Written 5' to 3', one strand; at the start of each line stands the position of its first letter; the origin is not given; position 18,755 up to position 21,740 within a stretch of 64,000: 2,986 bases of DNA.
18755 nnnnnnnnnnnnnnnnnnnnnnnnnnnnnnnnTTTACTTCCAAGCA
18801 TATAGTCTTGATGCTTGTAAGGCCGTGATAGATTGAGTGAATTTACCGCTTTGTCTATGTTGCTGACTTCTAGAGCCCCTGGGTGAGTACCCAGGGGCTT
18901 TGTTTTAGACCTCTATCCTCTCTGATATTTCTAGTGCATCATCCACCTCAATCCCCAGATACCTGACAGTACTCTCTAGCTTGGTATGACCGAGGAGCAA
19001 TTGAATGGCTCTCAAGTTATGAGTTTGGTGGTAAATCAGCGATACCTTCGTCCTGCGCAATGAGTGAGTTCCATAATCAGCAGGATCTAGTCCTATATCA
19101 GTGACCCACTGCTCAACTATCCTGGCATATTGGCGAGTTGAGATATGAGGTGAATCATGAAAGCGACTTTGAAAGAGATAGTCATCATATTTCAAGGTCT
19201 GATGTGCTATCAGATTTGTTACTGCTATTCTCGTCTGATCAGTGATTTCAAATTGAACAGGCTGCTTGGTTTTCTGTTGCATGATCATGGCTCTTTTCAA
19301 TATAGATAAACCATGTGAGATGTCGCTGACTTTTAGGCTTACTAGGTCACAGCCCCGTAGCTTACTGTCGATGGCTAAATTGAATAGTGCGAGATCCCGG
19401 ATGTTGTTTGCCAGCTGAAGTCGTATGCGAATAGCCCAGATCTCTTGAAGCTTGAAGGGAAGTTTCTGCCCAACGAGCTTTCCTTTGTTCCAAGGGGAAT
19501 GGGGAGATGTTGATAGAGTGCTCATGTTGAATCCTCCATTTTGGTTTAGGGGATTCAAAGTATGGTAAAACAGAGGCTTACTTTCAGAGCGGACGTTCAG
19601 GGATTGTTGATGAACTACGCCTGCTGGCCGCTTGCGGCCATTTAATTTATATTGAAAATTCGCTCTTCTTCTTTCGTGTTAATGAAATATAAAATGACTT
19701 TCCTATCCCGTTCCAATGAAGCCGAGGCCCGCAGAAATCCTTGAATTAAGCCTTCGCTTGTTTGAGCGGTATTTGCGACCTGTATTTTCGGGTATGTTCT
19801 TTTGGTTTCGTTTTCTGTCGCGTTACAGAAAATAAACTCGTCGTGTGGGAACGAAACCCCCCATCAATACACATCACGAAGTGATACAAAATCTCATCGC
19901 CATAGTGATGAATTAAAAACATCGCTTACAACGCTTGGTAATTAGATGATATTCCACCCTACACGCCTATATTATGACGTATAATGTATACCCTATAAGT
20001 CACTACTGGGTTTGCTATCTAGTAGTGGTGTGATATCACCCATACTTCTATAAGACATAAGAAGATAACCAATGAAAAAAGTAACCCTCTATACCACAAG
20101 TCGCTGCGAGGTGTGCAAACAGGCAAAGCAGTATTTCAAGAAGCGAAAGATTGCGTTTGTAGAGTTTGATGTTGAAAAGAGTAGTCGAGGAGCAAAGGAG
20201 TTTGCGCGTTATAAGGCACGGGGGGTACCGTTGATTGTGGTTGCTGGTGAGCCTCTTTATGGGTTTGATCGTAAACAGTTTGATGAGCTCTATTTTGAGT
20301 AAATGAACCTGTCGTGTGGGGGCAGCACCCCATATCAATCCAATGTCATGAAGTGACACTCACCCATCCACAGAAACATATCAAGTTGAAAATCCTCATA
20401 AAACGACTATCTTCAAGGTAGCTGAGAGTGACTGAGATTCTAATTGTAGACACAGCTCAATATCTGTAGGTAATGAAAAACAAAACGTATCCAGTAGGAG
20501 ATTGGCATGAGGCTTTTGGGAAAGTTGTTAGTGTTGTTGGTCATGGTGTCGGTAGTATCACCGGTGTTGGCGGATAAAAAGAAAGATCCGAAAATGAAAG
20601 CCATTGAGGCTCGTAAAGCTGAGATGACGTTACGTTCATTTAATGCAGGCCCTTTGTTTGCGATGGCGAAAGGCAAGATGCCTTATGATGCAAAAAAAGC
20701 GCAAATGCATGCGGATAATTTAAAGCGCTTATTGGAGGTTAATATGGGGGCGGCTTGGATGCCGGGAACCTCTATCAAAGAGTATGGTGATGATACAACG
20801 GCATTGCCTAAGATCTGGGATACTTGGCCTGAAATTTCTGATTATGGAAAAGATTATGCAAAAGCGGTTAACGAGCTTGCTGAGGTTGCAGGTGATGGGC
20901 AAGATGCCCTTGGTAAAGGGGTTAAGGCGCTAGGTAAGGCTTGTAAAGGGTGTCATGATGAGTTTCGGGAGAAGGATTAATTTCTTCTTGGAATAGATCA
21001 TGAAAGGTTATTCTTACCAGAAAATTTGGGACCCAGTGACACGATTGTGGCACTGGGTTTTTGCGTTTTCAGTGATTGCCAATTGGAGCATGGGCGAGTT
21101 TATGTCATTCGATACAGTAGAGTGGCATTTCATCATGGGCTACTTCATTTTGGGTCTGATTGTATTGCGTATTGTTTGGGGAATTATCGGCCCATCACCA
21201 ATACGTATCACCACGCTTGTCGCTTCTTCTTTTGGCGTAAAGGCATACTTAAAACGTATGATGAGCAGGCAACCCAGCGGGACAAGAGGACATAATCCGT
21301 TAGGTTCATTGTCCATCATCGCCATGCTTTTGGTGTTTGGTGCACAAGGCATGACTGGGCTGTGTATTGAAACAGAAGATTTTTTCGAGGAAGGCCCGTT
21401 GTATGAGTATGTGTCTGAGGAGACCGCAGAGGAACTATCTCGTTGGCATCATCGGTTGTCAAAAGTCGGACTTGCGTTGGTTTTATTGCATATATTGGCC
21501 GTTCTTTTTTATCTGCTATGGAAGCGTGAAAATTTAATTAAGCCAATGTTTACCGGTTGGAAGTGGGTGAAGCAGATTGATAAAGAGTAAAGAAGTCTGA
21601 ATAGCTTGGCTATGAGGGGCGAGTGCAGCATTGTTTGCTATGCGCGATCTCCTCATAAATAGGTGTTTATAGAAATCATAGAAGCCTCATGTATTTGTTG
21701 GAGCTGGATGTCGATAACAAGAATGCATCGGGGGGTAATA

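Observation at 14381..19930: Inverted-repeat-bounded 5.5-kb unit: Mrr-nuclease/STAND NTPase (Avs-like) plus short tyrosine recombinase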

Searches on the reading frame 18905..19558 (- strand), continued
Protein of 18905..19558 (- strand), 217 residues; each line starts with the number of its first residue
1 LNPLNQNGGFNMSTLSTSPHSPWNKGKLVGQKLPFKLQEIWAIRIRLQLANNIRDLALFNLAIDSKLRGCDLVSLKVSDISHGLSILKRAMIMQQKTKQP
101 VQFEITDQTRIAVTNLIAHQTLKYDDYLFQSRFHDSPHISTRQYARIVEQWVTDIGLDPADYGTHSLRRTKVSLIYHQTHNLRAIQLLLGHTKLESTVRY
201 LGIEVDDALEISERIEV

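Call 110: search_protein_families(library=pfam, proteins=[L058:4716-5807:-, L058:6453-7367:-, L058:7705-8349:+, L058:8563-9777:+, L058:3970-4401:-, L109:3024-3392:+, L109:3557-3967:-, L109:4040-4780:-, L109:5884-6894:+, L109:1668-2117:+], max_evalue=0.001)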
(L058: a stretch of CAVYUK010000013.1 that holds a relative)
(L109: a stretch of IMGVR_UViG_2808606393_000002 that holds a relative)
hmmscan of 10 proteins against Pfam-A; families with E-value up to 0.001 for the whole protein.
L058:4716-5807:- (363 aa): 2 families
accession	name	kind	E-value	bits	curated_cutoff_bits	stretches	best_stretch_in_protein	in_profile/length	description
PF02371.22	Transposase_20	-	6.5e-24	84.6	21.3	1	230-310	2-81/87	Transposase IS116/IS110/IS902 family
PF01548.23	DEDD_Tnp_IS110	-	5.2e-14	52.8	29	1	24-163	1-152/155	Transposase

L058:6453-7367:- (304 aa): 2 families
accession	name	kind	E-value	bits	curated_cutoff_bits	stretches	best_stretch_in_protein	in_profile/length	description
PF14534.12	DUF4440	-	8e-26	91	25.2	2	190-292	5-106/107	Domain of unknown function (DUF4440)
PF12680.13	SnoaL_2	-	0.00081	20.4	27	0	192-292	3-100/102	SnoaL-like domain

L058:7705-8349:+ (214 aa): 5 families
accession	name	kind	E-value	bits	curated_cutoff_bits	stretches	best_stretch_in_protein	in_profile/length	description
PF13649.12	Methyltransf_25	-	1.1e-14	55.3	27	1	59-148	1-96/97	Methyltransferase domain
PF13489.12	Methyltransf_23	-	3.2e-13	50.2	27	1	44-194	11-163/164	Methyltransferase domain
PF08241.18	Methyltransf_11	-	9.6e-12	45.8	21.2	1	60-153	1-95/95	Methyltransferase domain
PF08242.18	Methyltransf_12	-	2e-09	38.5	30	1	60-150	1-97/98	Methyltransferase domain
PF13847.12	Methyltransf_31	-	9.8e-06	25.7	27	1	54-189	2-145/145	Methyltransferase domain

L058:8563-9777:+ (404 aa): 1 family
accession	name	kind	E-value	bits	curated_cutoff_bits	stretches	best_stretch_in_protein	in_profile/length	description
PF07786.18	HGSNAT_cat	-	3.8e-12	46.6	22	1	41-266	1-190/222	Heparan-alpha-glucosaminide N-acetyltransferase, catalytic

L058:3970-4401:- (143 aa): 0 families

L109:3024-3392:+ (122 aa): 0 families

L109:3557-3967:- (136 aa): 0 families

L109:4040-4780:- (246 aa): 0 families

L109:5884-6894:+ (336 aa): 0 families

L109:1668-2117:+ (149 aa): 0 families

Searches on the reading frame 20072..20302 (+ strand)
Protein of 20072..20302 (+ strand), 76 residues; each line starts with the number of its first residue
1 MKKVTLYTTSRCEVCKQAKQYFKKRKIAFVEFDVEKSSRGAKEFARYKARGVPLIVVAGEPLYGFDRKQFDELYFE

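Call 6: search_protein_families(library=pfam, proteins=[window:20072-20302:+], max_evalue=0.01)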
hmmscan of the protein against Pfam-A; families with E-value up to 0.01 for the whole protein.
window:20072-20302:+ (76 aa): 3 families
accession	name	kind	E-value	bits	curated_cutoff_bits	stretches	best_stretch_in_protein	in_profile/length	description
PF00462.30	Glutaredoxin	-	1.2e-12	48.3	22.9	1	4-60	1-58/60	Glutaredoxin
PF05768.20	Glrx-like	-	0.0019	19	26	1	3-48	1-47/77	Glutaredoxin-like domain (DUF836)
PF03129.25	HGTP_anticodon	-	0.0094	16.5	21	0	14-60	17-61/94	Anticodon binding domain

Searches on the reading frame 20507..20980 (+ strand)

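Call 6: search_protein_families(library=pfam, proteins=[window:20507-20980:+], max_evalue=0.01)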
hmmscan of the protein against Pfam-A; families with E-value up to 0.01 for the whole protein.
window:20507-20980:+ (157 aa): 1 family
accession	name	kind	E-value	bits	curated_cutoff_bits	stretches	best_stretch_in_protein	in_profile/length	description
PF01322.25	Cytochrom_C_2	-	9.2e-27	94.8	26.5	1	32-154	2-121/121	Cytochrome C'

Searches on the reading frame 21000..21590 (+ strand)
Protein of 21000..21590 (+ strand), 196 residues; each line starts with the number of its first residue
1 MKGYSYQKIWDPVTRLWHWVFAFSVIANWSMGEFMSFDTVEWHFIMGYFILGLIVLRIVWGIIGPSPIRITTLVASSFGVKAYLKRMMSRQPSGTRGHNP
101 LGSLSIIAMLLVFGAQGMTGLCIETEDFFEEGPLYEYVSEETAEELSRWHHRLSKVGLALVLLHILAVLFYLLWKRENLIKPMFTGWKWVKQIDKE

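Call 101: search_protein_families(library=pfam, proteins=[window:21000-21590:+], max_evalue=0.0001)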
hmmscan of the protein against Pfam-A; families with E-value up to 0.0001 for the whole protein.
window:21000-21590:+ (196 aa): 1 family
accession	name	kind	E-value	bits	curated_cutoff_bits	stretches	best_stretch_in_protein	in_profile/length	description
PF01292.26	Ni_hydr_CYTB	-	3.2e-28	99.2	30.1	1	10-186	2-179/179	Prokaryotic cytochrome b561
